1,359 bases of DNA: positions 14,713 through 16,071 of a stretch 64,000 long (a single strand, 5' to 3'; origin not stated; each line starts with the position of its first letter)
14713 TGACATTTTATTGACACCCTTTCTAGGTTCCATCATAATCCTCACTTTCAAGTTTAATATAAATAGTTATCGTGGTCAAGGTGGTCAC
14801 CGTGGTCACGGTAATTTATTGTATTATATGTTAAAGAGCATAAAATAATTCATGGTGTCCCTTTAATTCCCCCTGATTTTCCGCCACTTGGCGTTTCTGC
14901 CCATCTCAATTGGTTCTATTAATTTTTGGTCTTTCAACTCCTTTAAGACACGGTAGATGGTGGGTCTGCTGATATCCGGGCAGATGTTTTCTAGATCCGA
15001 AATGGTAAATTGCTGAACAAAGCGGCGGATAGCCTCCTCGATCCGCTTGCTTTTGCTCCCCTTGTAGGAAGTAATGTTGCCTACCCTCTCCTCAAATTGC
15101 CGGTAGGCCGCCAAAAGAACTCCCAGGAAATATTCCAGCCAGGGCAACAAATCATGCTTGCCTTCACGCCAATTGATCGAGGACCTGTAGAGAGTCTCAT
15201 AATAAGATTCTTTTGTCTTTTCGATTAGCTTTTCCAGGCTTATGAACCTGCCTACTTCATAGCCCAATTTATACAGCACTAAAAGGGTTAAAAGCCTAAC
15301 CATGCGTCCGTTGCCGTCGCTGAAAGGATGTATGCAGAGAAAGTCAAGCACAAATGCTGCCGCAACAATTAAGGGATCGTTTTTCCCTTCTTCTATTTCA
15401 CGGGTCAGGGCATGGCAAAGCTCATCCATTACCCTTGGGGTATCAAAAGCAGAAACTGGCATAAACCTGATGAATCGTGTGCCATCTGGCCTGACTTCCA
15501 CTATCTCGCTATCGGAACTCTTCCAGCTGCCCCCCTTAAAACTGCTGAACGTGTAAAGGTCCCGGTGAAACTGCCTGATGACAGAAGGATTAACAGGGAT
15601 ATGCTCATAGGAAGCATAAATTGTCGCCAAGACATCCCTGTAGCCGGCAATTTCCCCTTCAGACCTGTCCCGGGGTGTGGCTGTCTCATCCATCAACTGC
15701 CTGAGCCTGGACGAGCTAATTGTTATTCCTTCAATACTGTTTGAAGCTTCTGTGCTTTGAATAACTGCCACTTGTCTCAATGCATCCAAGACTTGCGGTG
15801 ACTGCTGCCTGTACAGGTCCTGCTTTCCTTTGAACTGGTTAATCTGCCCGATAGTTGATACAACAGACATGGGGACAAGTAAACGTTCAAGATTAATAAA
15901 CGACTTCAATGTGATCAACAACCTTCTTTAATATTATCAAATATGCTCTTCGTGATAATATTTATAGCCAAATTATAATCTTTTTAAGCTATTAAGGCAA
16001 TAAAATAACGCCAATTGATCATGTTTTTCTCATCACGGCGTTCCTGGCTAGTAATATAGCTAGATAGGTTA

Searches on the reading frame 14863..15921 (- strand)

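Call 92: search_protein_families(library=pfam, proteins=[window:14863-15921:-], max_evalue=0.001)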
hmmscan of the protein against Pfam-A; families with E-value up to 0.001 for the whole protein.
window:14863-15921:- (352 aa): 1 family
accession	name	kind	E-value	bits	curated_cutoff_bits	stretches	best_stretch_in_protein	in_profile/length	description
PF02661.23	Fic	-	1.7e-15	58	24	1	110-216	2-93/93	Fic/DOC family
